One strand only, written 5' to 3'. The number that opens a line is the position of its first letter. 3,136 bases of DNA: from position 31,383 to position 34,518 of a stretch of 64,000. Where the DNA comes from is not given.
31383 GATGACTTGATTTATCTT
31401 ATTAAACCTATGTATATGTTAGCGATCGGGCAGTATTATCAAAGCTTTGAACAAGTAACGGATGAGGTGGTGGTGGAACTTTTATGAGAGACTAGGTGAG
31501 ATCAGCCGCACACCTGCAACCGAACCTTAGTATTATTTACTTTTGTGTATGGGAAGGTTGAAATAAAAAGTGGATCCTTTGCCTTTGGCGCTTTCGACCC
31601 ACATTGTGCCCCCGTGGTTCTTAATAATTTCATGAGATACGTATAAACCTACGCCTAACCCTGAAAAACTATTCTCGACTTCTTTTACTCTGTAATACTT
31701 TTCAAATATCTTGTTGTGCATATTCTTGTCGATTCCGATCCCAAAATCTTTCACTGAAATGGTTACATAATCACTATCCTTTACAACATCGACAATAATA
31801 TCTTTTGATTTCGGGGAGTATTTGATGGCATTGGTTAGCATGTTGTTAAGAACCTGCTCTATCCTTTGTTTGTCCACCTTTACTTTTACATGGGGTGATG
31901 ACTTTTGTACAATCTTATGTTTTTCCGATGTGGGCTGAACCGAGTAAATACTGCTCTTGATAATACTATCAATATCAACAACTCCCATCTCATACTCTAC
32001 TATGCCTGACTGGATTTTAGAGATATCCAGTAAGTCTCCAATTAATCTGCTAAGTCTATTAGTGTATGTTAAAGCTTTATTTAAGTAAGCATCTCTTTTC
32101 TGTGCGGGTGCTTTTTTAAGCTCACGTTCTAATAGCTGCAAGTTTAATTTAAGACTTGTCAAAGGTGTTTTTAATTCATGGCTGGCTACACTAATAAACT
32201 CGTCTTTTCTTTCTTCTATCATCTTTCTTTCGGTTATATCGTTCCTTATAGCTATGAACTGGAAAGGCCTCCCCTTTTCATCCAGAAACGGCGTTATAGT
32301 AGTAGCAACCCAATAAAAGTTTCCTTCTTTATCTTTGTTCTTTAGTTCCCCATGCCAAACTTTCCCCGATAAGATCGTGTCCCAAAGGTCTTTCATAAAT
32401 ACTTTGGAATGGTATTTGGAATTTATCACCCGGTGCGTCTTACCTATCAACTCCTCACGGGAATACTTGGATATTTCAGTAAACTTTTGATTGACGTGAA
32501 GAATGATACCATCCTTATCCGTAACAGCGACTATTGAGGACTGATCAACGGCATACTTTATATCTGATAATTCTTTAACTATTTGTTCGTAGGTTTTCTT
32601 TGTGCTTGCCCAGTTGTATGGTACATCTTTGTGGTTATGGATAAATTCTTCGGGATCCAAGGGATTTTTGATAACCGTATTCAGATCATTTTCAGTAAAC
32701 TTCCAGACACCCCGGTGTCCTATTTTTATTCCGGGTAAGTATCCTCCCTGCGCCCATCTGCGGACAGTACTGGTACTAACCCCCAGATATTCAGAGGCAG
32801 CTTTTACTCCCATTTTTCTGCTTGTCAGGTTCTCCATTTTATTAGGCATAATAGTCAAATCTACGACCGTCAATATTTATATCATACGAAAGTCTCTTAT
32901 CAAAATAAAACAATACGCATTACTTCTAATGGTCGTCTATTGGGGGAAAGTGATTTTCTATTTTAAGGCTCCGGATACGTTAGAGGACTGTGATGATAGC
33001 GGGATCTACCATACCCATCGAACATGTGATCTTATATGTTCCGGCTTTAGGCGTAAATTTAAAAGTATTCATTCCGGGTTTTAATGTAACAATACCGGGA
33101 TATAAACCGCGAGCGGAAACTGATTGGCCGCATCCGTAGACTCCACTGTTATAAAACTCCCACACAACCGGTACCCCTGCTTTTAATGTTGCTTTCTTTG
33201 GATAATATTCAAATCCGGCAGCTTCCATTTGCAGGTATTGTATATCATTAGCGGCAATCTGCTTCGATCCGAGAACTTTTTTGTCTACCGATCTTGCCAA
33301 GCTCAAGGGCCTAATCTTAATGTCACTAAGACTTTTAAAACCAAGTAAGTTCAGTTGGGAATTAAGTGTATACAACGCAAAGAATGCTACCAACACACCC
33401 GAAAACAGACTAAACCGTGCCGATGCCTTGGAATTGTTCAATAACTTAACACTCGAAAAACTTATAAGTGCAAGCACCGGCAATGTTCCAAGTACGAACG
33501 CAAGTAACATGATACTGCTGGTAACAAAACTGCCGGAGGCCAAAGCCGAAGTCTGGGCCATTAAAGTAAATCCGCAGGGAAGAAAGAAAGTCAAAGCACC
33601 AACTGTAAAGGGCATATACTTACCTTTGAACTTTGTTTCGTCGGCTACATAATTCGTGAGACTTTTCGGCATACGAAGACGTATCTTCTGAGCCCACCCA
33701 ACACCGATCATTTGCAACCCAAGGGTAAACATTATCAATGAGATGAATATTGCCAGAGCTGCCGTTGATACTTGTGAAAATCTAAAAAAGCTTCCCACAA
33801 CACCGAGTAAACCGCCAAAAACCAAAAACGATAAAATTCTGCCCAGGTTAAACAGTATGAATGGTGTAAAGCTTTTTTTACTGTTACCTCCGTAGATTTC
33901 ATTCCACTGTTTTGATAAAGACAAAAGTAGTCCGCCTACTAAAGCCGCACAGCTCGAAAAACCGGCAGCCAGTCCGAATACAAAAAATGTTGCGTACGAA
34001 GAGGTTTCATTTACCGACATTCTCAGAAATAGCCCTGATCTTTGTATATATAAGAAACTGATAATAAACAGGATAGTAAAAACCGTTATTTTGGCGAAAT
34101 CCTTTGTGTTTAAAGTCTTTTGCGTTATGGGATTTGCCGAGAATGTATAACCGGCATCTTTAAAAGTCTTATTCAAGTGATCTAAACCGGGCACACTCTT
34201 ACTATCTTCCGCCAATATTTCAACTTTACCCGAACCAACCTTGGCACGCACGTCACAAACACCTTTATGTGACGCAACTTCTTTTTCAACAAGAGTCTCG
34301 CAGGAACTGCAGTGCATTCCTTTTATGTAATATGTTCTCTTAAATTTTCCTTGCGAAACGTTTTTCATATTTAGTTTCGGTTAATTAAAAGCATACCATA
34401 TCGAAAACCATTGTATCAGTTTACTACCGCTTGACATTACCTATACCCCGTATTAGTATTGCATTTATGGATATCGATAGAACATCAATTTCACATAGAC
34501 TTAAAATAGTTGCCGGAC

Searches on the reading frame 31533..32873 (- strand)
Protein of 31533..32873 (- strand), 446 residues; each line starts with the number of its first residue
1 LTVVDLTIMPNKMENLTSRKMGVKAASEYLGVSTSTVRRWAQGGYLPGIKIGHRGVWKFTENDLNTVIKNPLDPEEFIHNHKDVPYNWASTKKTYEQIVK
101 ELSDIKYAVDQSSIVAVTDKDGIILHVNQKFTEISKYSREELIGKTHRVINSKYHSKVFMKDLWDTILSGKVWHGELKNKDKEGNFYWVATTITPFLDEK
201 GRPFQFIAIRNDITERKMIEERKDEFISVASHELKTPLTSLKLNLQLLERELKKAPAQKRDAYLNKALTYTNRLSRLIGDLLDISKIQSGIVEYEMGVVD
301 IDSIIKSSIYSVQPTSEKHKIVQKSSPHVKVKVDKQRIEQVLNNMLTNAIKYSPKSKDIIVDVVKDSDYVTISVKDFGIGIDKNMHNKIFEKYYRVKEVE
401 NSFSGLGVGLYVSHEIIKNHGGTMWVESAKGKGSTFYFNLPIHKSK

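Call 90: search_protein_families(library=pfam, proteins=[window:31533-32873:-], max_evalue=0.00001)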
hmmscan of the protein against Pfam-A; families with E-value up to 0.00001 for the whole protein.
window:31533-32873:- (446 aa): 7 families
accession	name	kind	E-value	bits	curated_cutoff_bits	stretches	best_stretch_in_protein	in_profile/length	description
PF02518.31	HATPase_c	-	6.4e-29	101.1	26.4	1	334-442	2-109/111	Histidine kinase-, DNA gyrase B-, and HSP90-like ATPase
PF00512.31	HisKA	-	3.1e-17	62.8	26.9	1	223-290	2-66/66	His Kinase A (phospho-acceptor) domain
PF13426.13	PAS_9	-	2.2e-16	60.4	27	1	114-215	3-103/103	PAS domain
PF08447.18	PAS_3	-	2.1e-12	47.6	25.6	1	125-209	2-88/89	PAS fold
PF00989.32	PAS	-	1.2e-11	45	22.6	1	114-213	13-113/113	PAS fold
PF08448.16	PAS_4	-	7.8e-11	42.6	23.1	1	113-217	6-109/110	PAS fold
PF12728.13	HTH_17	-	2.4e-09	37.7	27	1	22-68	3-47/51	Helix-turn-helix domain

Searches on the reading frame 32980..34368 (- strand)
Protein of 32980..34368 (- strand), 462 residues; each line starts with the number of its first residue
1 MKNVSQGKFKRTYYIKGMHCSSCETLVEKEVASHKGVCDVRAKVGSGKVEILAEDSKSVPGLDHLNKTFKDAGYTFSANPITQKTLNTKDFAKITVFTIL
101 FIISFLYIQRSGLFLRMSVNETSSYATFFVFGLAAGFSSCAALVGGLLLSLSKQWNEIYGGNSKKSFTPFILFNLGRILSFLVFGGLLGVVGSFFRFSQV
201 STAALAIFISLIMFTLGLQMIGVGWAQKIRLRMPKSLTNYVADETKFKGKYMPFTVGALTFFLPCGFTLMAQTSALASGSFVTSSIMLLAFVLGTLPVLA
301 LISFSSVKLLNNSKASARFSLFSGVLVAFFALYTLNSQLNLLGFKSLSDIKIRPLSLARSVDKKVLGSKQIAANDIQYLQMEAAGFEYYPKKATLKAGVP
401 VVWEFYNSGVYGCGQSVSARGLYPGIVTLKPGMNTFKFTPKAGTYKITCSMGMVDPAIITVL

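Call 90: search_protein_families(library=pfam, proteins=[window:32980-34368:-], max_evalue=0.00001)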
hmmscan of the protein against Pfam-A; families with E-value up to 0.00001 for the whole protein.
window:32980-34368:- (462 aa): 2 families
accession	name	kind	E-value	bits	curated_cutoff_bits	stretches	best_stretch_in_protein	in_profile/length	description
PF13386.12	DsbD_2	-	2e-27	96.8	24.9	1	127-332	1-198/199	Cytochrome C biogenesis protein transmembrane region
PF00403.32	HMA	-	4.8e-09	36.9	24.8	1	12-74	1-61/62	Heavy-metal-associated domain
